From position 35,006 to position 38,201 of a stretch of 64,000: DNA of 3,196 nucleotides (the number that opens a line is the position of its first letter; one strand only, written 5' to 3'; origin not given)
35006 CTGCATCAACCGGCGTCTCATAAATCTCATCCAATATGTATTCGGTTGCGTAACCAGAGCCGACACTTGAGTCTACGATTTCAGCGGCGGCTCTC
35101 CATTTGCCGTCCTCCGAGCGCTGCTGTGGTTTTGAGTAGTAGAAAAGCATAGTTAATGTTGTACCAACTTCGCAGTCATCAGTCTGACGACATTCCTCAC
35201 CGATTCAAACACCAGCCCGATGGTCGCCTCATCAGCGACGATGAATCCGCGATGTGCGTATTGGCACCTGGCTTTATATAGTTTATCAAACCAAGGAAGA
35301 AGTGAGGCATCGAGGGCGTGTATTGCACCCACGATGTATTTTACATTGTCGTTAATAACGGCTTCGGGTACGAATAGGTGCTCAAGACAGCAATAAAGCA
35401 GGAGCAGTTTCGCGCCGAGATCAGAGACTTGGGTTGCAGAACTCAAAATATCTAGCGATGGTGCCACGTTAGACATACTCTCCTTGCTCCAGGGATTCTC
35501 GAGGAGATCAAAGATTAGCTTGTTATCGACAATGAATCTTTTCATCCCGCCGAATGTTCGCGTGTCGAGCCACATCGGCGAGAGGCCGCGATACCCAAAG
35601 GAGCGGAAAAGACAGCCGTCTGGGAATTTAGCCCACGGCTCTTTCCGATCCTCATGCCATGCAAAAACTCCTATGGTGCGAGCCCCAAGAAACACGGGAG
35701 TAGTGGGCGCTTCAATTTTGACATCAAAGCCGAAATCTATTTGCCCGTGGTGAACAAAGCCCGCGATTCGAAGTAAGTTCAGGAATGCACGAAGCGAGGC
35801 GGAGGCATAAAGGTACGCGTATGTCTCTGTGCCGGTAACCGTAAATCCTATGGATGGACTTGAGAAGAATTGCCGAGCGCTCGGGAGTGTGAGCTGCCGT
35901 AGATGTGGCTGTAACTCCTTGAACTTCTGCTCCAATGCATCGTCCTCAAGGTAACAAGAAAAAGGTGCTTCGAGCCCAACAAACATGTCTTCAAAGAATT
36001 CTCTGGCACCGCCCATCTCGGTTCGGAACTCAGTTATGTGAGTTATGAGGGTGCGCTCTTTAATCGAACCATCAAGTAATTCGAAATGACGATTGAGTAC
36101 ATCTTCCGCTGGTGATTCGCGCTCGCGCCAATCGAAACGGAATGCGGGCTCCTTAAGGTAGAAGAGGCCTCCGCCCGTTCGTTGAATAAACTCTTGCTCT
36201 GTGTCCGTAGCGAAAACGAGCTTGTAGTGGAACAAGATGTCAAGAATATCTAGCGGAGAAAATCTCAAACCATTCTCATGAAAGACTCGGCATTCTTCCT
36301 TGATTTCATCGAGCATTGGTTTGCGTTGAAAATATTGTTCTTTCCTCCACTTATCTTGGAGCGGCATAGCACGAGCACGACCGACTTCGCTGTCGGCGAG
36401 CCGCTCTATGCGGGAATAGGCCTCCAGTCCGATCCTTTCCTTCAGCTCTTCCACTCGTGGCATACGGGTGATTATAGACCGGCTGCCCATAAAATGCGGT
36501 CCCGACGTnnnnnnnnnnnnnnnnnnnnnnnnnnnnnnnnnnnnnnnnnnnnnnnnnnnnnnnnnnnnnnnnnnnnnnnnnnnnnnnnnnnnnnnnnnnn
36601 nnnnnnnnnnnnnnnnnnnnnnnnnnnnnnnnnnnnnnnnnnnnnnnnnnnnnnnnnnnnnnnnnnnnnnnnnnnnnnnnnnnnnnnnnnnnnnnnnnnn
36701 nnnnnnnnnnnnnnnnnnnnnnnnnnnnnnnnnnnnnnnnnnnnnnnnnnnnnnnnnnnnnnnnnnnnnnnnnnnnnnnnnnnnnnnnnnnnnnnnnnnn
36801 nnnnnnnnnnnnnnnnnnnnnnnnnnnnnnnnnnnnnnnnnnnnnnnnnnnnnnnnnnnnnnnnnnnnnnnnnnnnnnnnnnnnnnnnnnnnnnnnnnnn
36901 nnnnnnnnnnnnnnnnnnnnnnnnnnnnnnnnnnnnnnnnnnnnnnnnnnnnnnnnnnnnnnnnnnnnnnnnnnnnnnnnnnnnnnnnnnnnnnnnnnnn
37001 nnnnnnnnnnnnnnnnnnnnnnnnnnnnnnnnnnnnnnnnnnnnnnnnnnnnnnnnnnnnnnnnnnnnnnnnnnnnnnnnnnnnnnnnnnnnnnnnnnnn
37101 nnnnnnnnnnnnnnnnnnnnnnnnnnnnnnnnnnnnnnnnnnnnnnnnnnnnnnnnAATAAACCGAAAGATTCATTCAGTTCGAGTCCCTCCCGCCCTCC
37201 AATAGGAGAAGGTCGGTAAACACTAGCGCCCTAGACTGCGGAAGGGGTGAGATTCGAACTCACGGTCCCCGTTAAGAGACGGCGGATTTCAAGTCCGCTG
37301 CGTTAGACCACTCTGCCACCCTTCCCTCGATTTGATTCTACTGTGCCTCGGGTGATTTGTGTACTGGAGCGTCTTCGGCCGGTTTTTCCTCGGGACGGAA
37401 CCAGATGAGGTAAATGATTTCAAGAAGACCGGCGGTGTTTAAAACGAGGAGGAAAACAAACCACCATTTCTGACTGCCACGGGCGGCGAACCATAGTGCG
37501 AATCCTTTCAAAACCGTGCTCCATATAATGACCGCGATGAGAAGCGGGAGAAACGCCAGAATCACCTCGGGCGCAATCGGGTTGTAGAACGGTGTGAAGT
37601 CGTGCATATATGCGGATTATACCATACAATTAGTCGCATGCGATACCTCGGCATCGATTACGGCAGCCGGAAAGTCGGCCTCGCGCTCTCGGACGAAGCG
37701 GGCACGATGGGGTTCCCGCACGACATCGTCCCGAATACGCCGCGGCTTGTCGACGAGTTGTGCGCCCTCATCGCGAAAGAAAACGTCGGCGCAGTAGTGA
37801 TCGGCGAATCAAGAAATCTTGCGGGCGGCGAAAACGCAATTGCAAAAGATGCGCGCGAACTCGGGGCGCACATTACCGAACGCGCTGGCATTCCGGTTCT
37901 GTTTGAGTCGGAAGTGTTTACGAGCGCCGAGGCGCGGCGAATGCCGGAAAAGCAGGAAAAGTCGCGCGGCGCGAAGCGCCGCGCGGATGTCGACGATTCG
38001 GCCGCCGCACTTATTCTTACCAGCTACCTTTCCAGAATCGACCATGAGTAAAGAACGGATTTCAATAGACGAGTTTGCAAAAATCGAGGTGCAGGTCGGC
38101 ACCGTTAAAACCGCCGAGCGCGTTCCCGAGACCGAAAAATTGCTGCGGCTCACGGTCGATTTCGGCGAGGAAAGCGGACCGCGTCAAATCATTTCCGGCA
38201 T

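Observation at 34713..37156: Three-gene cassette next to tRNA-Ser: ClpP-like serine peptidase, a 445-aa protein with a C-terminal Rx4H (HEPN-like) motif, and a 145-aa protein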

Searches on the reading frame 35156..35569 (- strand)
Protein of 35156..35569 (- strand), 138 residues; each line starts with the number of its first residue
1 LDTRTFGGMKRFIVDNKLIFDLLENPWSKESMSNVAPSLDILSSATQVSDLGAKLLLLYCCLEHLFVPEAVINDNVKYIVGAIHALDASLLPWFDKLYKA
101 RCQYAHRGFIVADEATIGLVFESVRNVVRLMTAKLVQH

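Call 54: predict_structure(alignment_id=A4)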
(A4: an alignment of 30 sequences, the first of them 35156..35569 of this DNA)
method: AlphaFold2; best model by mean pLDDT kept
length: 138 residues; sequences in the alignment: 30
mean_pLDDT: 90.9   pTM: 0.83
mean pLDDT of the five models: 90.9, 90.0, 90.0, 89.9, 89.8
residues with pLDDT >= 90: 99; 70-90: 32; 50-70: 7; < 50: 0
segments of 3 or more residues with pLDDT < 50: none
pLDDT, mean of each block of 10 residues (from residue 1): 66 87 89 90 92 96 94 92 97 98 95 93 95 88
secondary structure, 60 per line:
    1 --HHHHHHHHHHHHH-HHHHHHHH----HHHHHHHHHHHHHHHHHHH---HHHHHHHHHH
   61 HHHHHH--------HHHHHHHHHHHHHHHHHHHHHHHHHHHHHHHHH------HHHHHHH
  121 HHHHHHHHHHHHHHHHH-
elements in order: H3-15 H17-24 H29-47 H51-66 H75-107 H114-137

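Call 56: fold_search(model_id=the predicted structure, library=pdb)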
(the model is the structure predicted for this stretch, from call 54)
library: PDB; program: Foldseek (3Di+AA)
matches with E <= 10: 85; with E <= 0.001: 0
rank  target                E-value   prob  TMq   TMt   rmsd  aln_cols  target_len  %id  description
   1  3mfn_C                4.8e-01  0.69  0.41  0.44  12.3       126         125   14  Dfer_2879 protein of unknown function from Dyadobacter fermentans (released 2010-04-14)
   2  4nqf_A                4.8e-01  0.44  0.35  0.34  10.9       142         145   13  Crystal structure of HEPN domain protein (released 2014-03-26)
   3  3mfn_A                5.4e-01  0.72  0.43  0.47  12.2       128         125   16  Dfer_2879 protein of unknown function from Dyadobacter fermentans (released 2010-04-14)
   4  4nqf_B                7.0e-01  0.44  0.38  0.36  10.8       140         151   14  Crystal structure of HEPN domain protein (released 2014-03-26)
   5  3mfn_B                2.1e+00  0.33  0.43  0.46  12.2       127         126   16  Dfer_2879 protein of unknown function from Dyadobacter fermentans (released 2010-04-14)
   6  5h78_A                2.3e+00  0.06  0.21  0.17  13.2       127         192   16  Crystal structure of the PKA-DHR14 fusion protein (released 2017-06-28)
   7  2hsb                  2.8e+00  0.54  0.47  0.51   4.6       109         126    9  Crystal structure of a hepn domain containing protein (af_0298) from archaeoglobus fulgidus at 1.95 A resolution (released 2006-08-15)
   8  9oij_B                3.3e+00  0.38  0.39  0.30   4.4        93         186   17  Structure of S. Typhimurium 14028 Gifsy-1 prophage HepS (released 2026-01-28)
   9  3jbi_V                3.5e+00  0.08  0.23  0.24  14.4       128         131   13  MDFF model of the vinculin tail domain bound to F-actin (released 2015-11-04)
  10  6iwb_C                3.5e+00  0.08  0.26  0.25  14.6       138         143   17  Crystal structure of a computationally designed protein (LD3) in complex with BCL-2 (released 2019-12-11)
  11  9k86_A                3.7e+00  0.05  0.22  0.16  14.5       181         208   13  Cryo-EM structure of designed zinc-induced filament Fiber-n6-Zn1-HEHE-410 (released 2025-10-29)
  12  6y07_MODEL_1_A        3.9e+00  0.06  0.25  0.23  15.3       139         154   12  Designing a Granulopoietic Protein by Topological Rescaffolding 1: Sohair (released 2020-03-18)
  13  8ek4_A                4.1e+00  0.07  0.22  0.23  19.8       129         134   16  De novo designed ice-binding proteins from twist-constrained helices (released 2023-07-12)
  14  5c5s_C                4.3e+00  0.08  0.26  0.19  13.2       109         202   17  Crystal Structure of human Myosin 9b RhoGAP domain at 2.2 angstrom (released 2015-11-25)
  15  8zfc_R                4.3e+00  0.06  0.21  0.12  11.0        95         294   19  Cryo-EM structure of the mmGPR4-Gs complex in pH7.6 (released 2025-02-26)
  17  7ae6_B                4.7e+00  0.10  0.35  0.34  10.4       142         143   13  Crystal structure of di-AMPylated HEPN(R102A) toxin (released 2020-12-30)
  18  7ae6_A                4.7e+00  0.09  0.32  0.30   8.8       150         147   11  Crystal structure of di-AMPylated HEPN(R102A) toxin (released 2020-12-30)
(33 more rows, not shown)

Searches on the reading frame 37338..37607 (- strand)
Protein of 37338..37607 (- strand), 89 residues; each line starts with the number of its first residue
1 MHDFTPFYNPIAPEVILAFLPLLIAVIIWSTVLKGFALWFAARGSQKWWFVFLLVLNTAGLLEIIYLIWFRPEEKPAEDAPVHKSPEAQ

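Call 39: search_protein_families(library=pfam, proteins=[window:37338-37607:-], max_evalue=0.01)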
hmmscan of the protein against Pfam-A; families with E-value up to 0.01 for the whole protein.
window:37338-37607:- (89 aa): 1 family
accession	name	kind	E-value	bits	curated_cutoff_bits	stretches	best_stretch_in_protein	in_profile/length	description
PF18893.5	DUF5652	-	4.4e-23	81.2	23.4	1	19-75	12-68/71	Family of unknown function (DUF5652)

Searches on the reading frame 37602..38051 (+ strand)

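Call 39: search_protein_families(library=pfam, proteins=[window:37602-38051:+], max_evalue=0.01)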
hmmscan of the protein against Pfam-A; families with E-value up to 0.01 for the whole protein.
window:37602-38051:+ (149 aa): 1 family
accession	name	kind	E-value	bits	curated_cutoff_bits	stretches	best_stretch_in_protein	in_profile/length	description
PF03652.20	RuvX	-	4.9e-27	95.3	29.2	1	13-144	1-133/134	Holliday junction resolvase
